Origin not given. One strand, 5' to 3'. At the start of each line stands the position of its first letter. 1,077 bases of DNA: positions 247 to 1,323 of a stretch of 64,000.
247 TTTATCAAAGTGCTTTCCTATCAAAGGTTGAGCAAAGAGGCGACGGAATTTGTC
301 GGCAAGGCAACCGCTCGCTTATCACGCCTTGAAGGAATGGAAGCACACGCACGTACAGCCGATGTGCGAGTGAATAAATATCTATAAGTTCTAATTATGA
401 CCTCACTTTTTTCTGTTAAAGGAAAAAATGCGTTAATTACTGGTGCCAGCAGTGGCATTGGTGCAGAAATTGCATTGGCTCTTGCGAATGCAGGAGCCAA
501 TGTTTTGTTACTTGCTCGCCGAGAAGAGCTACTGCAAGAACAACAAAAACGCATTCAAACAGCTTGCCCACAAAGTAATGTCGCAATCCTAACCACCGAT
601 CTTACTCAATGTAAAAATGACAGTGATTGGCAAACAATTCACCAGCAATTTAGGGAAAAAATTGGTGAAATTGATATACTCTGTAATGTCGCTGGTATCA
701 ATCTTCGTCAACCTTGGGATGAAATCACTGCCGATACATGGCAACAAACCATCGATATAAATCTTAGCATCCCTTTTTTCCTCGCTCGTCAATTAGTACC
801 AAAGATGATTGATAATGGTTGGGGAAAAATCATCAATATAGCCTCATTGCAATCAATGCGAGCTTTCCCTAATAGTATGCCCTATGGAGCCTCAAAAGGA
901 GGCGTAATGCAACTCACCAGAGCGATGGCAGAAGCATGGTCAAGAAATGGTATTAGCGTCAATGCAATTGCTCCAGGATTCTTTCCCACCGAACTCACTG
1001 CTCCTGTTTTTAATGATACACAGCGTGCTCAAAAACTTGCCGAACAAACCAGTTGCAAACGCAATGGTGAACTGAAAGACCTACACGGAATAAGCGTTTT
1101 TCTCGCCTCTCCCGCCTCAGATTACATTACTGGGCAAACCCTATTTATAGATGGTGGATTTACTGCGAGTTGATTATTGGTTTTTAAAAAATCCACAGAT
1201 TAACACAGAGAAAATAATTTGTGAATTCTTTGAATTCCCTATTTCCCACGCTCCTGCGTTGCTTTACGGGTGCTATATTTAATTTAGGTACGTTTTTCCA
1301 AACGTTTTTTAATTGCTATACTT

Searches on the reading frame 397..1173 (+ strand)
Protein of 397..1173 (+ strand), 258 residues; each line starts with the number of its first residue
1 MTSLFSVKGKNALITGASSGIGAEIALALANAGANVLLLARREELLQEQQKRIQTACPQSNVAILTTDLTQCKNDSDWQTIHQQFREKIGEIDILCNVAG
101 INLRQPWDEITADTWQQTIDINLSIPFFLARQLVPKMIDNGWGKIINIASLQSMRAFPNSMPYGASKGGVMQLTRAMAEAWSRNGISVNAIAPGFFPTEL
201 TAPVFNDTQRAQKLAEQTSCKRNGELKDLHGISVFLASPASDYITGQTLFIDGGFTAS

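Call 40: search_protein_families(library=pfam, proteins=[window:397-1173:+], max_evalue=0.00001)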
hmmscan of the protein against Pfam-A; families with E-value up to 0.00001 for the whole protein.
window:397-1173:+ (258 aa): 4 families
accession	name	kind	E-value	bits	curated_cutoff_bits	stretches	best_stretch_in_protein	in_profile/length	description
PF13561.12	adh_short_C2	-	4.3e-56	190.6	27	1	16-256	1-236/236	Enoyl-(Acyl carrier protein) reductase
PF00106.31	adh_short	-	7.2e-52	176.1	26.6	1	10-207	1-193/195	short chain dehydrogenase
PF23441.1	SDR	-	1.3e-10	41.5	27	1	12-254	10-254/258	SDR-like rossmann domain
PF08659.16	KR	-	8e-09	36.1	22.6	1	13-191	4-173/180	KR domain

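Call 61: find_encoding_contigs(protein=window:397-1173:+, flank=10000, max_places=3)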
Protein window:397-1173:+ (258 aa): 6 contigs read that carry it; 3 places shown.
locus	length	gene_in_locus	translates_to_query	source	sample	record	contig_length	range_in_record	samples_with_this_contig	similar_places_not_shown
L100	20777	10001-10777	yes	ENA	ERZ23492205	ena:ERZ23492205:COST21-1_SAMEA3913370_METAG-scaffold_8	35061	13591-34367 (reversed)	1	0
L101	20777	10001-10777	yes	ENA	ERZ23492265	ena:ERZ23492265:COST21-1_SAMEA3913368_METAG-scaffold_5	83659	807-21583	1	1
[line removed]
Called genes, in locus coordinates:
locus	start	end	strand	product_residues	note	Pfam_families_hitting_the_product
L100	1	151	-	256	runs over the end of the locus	PF09339:HTH_IclR, PF12802:MarR_2 (weak), PF13412:HTH_24 (weak), PF25213:HVO_A0261_N (faint), PF01614:IclR_C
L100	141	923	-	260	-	PF01614:IclR_C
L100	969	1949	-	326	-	PF01699:Na_Ca_ex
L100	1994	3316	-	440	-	PF06808:DctM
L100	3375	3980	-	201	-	PF04290:DctQ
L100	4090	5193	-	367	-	PF03480:DctP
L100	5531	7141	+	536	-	PF00732:GMC_oxred_N, PF00890:FAD_binding_2 (faint), PF05199:GMC_oxred_C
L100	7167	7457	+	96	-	-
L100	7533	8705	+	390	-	PF04295:GD_AH_second, PF20629:GD_AH_C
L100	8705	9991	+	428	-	PF00815:Histidinol_dh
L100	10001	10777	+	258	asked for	PF23441:SDR, PF00106:adh_short, PF08659:KR, PF13561:adh_short_C2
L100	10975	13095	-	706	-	PF17764:PriA_3primeBD, PF00270:DEAD, PF04851:ResIII, PF00271:Helicase_C (weak), PF18074:PriA_C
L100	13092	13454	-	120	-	PF13310:Virulence_RhuM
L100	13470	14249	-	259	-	PF13310:Virulence_RhuM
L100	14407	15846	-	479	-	PF02934:GatB_N, PF02637:GatB_Yqey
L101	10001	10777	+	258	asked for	PF23441:SDR, PF00106:adh_short, PF08659:KR, PF13561:adh_short_C2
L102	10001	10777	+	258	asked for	PF23441:SDR, PF00106:adh_short, PF08659:KR, PF13561:adh_short_C2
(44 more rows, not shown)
